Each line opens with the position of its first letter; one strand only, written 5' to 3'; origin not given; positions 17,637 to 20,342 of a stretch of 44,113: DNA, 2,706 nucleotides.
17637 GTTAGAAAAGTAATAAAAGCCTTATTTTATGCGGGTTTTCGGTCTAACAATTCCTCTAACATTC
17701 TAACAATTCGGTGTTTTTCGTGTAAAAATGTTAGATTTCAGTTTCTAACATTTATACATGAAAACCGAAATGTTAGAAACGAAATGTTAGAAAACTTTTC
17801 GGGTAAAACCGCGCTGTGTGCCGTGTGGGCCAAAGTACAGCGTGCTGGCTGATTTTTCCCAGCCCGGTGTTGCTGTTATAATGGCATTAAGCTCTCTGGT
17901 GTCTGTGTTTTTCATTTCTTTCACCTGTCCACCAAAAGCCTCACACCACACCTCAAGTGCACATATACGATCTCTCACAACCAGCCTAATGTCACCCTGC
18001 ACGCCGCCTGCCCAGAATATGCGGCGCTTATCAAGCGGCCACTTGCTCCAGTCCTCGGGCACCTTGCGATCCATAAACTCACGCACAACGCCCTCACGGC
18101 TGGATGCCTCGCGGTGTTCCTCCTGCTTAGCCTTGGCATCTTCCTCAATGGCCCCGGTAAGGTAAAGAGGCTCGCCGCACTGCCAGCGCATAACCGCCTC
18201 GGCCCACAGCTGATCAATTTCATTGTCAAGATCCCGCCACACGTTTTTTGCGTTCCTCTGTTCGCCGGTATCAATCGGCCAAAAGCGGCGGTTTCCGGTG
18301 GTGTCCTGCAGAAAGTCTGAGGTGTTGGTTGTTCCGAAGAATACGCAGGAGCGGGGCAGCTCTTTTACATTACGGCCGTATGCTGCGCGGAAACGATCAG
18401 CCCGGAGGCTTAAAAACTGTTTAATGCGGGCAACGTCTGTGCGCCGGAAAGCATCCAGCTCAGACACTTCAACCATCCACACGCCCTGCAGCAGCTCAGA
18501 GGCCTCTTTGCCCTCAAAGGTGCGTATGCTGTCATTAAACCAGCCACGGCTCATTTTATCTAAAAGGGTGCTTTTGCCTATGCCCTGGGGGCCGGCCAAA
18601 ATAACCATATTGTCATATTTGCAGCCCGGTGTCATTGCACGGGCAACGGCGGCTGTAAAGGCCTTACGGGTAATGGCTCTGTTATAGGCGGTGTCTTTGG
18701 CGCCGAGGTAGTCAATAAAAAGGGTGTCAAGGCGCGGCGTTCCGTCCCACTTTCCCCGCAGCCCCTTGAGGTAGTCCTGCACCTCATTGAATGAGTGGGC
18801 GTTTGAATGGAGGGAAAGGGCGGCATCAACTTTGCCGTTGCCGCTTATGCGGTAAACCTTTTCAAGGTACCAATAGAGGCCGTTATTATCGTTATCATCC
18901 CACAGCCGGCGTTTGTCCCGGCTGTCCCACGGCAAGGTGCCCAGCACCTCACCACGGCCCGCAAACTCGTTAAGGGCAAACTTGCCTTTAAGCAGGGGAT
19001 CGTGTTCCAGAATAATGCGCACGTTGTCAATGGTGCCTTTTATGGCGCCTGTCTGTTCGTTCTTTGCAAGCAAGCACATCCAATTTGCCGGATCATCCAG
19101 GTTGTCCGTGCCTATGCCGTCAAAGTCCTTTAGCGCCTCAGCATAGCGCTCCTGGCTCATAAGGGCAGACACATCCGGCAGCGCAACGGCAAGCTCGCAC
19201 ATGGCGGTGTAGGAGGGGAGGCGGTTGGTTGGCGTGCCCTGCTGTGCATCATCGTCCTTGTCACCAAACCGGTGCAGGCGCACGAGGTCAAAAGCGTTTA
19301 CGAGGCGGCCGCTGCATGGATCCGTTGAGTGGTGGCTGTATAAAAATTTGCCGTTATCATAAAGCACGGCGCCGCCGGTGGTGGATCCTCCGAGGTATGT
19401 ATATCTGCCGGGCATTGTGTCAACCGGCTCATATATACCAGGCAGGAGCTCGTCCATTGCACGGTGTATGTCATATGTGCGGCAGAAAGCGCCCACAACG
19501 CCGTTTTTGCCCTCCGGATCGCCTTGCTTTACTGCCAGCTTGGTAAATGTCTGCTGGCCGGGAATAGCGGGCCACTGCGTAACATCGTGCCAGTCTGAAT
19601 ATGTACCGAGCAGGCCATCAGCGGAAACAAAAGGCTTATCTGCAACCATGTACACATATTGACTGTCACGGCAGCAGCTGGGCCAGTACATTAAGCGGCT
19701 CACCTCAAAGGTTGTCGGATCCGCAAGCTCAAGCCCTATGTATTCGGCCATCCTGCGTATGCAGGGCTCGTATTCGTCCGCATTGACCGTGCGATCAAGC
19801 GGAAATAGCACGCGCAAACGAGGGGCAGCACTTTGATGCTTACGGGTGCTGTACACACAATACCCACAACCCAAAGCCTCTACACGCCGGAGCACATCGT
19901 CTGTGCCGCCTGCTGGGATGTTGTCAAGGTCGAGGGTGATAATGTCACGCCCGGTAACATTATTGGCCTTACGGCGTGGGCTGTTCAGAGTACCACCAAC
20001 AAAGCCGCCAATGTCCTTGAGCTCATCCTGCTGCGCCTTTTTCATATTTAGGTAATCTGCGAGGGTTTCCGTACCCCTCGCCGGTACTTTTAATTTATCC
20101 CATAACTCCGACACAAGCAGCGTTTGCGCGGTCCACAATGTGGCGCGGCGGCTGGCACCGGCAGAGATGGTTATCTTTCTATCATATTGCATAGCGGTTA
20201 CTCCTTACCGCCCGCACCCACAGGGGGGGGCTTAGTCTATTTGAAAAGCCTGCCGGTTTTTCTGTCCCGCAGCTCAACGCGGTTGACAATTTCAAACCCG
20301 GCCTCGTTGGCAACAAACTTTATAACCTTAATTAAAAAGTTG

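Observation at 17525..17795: Two dispersed paralogous non-coding regions packed with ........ iterons (17525-17795 and 33573-33822): a candidate bipartite replication or regulatory locus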

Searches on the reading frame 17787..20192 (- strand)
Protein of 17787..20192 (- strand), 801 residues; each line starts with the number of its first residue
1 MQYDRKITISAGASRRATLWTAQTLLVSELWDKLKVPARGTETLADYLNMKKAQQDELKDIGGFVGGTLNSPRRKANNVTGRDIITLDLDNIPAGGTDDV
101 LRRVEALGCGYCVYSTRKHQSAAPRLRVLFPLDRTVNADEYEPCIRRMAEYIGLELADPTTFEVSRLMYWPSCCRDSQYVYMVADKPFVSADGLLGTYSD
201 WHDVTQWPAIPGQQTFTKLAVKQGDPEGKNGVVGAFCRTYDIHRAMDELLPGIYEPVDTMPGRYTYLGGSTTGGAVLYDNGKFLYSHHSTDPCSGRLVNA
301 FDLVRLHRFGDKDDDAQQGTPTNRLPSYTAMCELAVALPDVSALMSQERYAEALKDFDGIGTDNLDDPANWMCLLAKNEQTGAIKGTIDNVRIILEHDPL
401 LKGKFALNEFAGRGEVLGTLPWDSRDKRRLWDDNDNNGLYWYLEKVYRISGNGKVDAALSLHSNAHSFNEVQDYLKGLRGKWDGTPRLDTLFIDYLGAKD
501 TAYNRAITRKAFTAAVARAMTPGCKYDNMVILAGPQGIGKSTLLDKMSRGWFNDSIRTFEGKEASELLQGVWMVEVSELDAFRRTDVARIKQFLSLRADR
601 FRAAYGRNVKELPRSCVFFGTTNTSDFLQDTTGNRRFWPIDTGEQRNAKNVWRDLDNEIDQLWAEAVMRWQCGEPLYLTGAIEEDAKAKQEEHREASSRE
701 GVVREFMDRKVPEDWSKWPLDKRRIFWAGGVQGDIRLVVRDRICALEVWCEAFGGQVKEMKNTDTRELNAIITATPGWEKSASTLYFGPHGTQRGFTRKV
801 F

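Call 9: search_protein_families(library=pfam, proteins=[window:17787-20192:-], max_evalue=0.01)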
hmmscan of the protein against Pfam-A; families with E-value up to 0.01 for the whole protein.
window:17787-20192:- (801 aa): 4 families
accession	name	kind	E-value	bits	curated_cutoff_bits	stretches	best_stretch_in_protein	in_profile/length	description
PF05272.17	VapE-like_dom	-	9.6e-80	267.5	25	1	481-694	5-216/217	Virulence-associated protein E-like domain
PF19263.5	DUF5906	-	1.7e-05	25.9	27.6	1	532-636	1-114/114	Family of unknown function (DUF5906)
PF13191.12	AAA_16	-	0.0019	19.1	32.6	1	505-549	5-46/167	AAA ATPase domain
PF05729.18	NACHT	-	0.0091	16.3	26.7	0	529-554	2-27/167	NACHT domain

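Call 10: search_protein_families(library=phrogs, proteins=[window:17787-20192:-], max_evalue=0.001)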
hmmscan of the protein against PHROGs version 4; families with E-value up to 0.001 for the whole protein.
window:17787-20192:- (801 aa): 13 families
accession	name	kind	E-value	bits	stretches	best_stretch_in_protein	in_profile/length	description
phrog_256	-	DNA, RNA and nucleotide metabolism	0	1026.4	1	3-799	2-795/798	DNA helicase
phrog_1313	-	DNA, RNA and nucleotide metabolism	2.5e-130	437.1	1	289-800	68-556/568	DNA helicase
phrog_9765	-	DNA, RNA and nucleotide metabolism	1.1e-110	372.1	1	1-434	13-445/939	DNA primase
phrog_15962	-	DNA, RNA and nucleotide metabolism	1.7e-49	169.8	1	379-746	398-770/835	DNA primase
phrog_2249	-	DNA, RNA and nucleotide metabolism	8.5e-40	138.1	1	464-698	470-696/802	DNA primase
phrog_36873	-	DNA, RNA and nucleotide metabolism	9.3e-39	133.9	1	465-696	487-713/1082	DNA helicase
phrog_16593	-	DNA, RNA and nucleotide metabolism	4.7e-34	118.9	1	453-704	486-733/823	DNA primase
phrog_4630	-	DNA, RNA and nucleotide metabolism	1.4e-20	74.5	1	464-643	178-366/581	DNA primase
phrog_3228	-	DNA, RNA and nucleotide metabolism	1.4e-11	44.5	1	37-179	46-185/766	replicative helicase-primase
phrog_296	-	integration and excision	2e-08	34.4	1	16-138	18-145/626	DNA transposition protein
phrog_34715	-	unknown function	1.2e-06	28.6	1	36-142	16-127/426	-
phrog_1156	-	DNA, RNA and nucleotide metabolism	5.7e-05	22.8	1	483-726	520-766/855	DNA primase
phrog_2135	-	DNA, RNA and nucleotide metabolism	0.00012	21.5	1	66-166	501-599/713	DNA primase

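Call 21: find_related_loci(query=window:17787-20192:-, collection=viral_contigs, flank=10000)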
Query window:17787-20192:- (801 aa) in viral_contigs; peptide patterns used: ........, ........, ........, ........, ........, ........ (x = any residue, [..] = any of these).
116 stretches matched a pattern; 113 encode a relative of the query (tblastn E <= 1e-3); the best 80 are kept; 80 distinct loci.
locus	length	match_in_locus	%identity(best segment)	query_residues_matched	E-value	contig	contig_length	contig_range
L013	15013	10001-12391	77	1-799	0e+0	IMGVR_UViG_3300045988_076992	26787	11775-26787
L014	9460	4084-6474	77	1-799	0e+0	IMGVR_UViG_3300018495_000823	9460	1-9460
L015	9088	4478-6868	77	1-799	0e+0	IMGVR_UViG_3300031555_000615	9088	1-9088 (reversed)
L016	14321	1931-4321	77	1-799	0e+0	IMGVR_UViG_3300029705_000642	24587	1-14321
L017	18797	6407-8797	77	1-799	0e+0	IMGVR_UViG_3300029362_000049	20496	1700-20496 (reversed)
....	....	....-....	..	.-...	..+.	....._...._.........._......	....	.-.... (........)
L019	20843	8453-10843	77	1-799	0e+0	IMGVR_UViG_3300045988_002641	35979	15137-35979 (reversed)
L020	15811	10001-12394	90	1-798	0e+0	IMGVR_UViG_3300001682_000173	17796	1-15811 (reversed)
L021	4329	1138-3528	76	1-799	0e+0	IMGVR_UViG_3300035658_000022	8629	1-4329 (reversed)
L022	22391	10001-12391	76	1-799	0e+0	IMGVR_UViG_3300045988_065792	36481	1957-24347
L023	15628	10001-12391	76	1-799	0e+0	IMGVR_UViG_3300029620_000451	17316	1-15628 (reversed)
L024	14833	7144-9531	77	1-798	0e+0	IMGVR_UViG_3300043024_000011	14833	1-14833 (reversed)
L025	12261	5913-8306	77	1-800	0e+0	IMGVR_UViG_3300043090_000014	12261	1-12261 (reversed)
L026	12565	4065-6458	77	1-800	0e+0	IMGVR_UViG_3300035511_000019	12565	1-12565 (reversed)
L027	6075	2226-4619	77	1-800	0e+0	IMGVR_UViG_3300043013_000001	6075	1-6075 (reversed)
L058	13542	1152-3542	75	1-798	0e+0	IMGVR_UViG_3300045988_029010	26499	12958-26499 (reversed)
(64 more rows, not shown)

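Call 39: search_solved_structures(query=window:17787-20192:-, max_evalue=1)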
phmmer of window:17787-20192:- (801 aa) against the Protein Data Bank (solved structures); distinct sequences matched with E-value up to 1: 10.
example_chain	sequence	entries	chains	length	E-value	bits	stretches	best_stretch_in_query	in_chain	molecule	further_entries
7pds_A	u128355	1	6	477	9.6e-74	252.2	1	369-727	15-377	Similar to D. nodosus vapE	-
6nyy_A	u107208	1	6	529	0.14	13.4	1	521-588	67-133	AFG3-like protein 2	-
6em8_A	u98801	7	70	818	0.3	12.4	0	480-570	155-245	ATP-dependent Clp protease ATP-binding subunit ClpC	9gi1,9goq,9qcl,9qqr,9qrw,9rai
7t3i_A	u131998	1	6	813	0.31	12.4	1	482-545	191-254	Rix7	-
6mat_A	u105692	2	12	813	0.31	12.3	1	482-545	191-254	Rix7 mutant | Rix7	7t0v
6em9_A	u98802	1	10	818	0.36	12.1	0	480-570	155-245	ATP-dependent Clp protease ATP-binding subunit ClpC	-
2oil_A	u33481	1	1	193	0.71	11.1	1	529-606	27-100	Ras-related protein Rab-25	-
3tso_A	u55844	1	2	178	0.78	11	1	529-606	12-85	Ras-related protein Rab-25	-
1oiw_A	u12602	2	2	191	0.83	10.9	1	525-564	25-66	RAS-RELATED PROTEIN RAB-11A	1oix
1yzk_A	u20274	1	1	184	0.96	10.7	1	521-563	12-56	Ras-related protein Rab-11A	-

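Call 40: find_homologous_proteins(query=window:17787-20192:-, max_evalue=1e-10)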
Query window:17787-20192:- (801 aa): 7907 proteins with E <= 1e-10 among 8000 candidates; the best 120 are listed.
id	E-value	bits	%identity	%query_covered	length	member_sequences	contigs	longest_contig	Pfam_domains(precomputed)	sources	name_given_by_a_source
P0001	0.0e+0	1757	92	100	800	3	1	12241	PF19263.6,PF05272.18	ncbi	-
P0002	0.0e+0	1738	90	100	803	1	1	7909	PF19263.6,PF05272.18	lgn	-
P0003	0.0e+0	1738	90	100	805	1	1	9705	PF19263.6,PF05272.18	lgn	-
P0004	0.0e+0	1724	89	100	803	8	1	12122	PF19263.6,PF05272.18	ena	-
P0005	0.0e+0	1675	87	100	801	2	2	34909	PF19263.6,PF05272.18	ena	-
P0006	0.0e+0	1647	85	100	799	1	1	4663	PF19263.6,PF05272.18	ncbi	-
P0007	0.0e+0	1642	85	100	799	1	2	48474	PF19263.6,PF05272.18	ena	-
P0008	0.0e+0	1640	85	100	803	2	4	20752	PF19263.6,PF05272.18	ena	-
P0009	0.0e+0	1635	84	100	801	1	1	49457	PF19263.6,PF05272.18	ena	-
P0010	0.0e+0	1629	83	100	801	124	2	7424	PF19263.6,PF05272.18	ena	-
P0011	0.0e+0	1626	84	100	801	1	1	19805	PF19263.6,PF05272.18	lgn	-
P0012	0.0e+0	1626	84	100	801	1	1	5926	PF19263.6,PF05272.18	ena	-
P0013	0.0e+0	1623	84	100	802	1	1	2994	PF19263.6,PF05272.18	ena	-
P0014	0.0e+0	1622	84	100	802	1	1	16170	PF19263.6,PF05272.18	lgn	-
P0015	0.0e+0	1620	84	100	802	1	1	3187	PF19263.6,PF05272.18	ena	-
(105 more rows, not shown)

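Call 63: search_dna_similar(query=window:17787-20192:-, collection=phages, mode=protein, max_rows=40, max_evalue=1e-30)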
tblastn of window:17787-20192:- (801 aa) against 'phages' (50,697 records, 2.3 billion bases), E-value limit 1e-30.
Records with a match: 536; places in all: 536; records where one place covers at least 80% of the query: 335.
Best place of each record, by identity: 60-80% 2; <60% 534.
By first word of the organism name: Streptococcus 108; Bacteroides 105; Staphylococcus 87; Paenibacillus 24; Phocaeicola 24; Rhodobacter 23; Leuconostoc 16; Corynebacterium 15; Parabacteroides 15; Bacillus 11; and 48 more.
By host as written in the record: Staphylococcus aureus 34; - 31; Rhodobacter capsulatus YW1 23; Corynebacterium xerosis 13; Paenibacillus larvae 2017 10; Bacteroides thetaiotaomicron VPI-5482 10; Ruegeria pomeroyi DSS-3 10; Paenibacillus larvae F1A 8; and 274 more.
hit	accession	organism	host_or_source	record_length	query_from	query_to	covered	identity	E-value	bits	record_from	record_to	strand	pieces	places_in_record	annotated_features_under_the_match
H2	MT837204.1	Bacteriophage sp.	human fecal samples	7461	1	551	69%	78.3%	0e+0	915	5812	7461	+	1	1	record has no annotation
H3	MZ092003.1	Paenibacillus phage Pd_22F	Paenibacillus dendritiformis PB22F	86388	1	798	100%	52.2%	0e+0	864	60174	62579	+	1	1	virulence-associated protein E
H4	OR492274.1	Fusobacterium phage phiPaco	Fusobacterium necrophorum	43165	1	799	100%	45.5%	0e+0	714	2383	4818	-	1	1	DNA helicase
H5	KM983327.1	Clostridium phage phiCT453A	Clostridium tetani ATCC 453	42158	1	800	100%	44.1%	0e+0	689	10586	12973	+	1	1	virulence-associated E domain-containing protein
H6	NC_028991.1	Clostridium phage phiCT453A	Clostridium tetani ATCC 453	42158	1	800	100%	44.1%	0e+0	689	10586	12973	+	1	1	DNA helicase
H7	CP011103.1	Listeria phage LWP01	Listeria weihenstephanensis WS 4560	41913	4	798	99%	44.4%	0e+0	662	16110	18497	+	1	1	phage-like protein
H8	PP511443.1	Dulem virus 37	Propithecus coquereli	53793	1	801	100%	43.8%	0e+0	679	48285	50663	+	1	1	virulence associated protein E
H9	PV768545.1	Staphylococcus phage SA2P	Staphylococcus aureus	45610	1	798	100%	43.0%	0e+0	677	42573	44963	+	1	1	DNA helicase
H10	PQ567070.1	Staphylococcus phage YZUstau891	Staphylococcus aureus YZUstau89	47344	1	798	100%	43.0%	0e+0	676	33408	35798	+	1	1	virulence-associated protein E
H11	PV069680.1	Staphylococcus phage vB_Sau_SBK1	Staphylococcus aureus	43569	1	798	100%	43.0%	0e+0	676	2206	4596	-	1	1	DNA helicase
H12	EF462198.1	Staphylococcus phage tp310-2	-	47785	1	798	100%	43.0%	0e+0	676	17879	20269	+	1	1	hypothetical protein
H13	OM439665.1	Staphylococcus phage vB_SauS_320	Staphylococcus aureus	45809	1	798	100%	43.0%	0e+0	676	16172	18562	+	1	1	virulence-associated protein E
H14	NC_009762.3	Staphylococcus phage tp310-2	-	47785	1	798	100%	43.0%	0e+0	676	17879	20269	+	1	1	DNA helicase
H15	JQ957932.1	Staphylococcus phage StauST398-2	Staphylococcus aureus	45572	1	798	100%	43.0%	0e+0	676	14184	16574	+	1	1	virE: virulence-associated protein E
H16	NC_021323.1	Staphylococcus phage StauST398-2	Staphylococcus aureus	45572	1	798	100%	43.0%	0e+0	676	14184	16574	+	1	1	virE: DNA helicase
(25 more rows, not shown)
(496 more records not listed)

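Call 75: find_related_loci(query=L058:1152-3542:+, collection=viral_contigs, flank=10000)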
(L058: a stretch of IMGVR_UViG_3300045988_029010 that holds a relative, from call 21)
Query L058:1152-3542:+ (797 aa) in viral_contigs; peptide patterns used: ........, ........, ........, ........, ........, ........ (x = any residue, [..] = any of these).
239 stretches matched a pattern; 238 encode a relative of the query (tblastn E <= 1e-3); the best 80 are kept; 80 distinct loci.
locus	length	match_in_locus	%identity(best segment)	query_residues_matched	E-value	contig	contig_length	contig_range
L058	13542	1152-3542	100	1-797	0e+0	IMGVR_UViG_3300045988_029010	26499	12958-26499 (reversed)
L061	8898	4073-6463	100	1-797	0e+0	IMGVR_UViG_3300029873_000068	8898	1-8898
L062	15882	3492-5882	100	1-797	0e+0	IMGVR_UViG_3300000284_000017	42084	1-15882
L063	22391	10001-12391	100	1-797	0e+0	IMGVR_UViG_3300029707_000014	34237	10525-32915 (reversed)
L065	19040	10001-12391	100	1-797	0e+0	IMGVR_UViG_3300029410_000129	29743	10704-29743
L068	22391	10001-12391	100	1-797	0e+0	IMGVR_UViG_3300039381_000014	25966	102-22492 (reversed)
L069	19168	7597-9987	100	1-797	0e+0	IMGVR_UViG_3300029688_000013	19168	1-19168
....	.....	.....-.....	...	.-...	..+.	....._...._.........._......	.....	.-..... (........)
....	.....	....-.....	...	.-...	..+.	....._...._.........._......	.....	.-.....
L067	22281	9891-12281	100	1-797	0e+0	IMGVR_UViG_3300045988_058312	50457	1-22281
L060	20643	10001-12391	100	1-797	0e+0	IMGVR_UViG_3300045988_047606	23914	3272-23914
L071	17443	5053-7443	100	1-797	0e+0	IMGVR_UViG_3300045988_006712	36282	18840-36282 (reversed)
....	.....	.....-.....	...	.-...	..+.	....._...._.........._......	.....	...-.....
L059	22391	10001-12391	99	1-797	0e+0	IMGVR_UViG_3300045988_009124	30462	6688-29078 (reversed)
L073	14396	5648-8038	99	1-797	0e+0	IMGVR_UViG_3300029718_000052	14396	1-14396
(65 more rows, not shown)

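Call 80: search_protein_families(library=ncbifam, proteins=[window:17787-20192:-], max_evalue=0.01)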
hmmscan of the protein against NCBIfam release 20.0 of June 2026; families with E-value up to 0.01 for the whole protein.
window:17787-20192:- (801 aa): 0 families
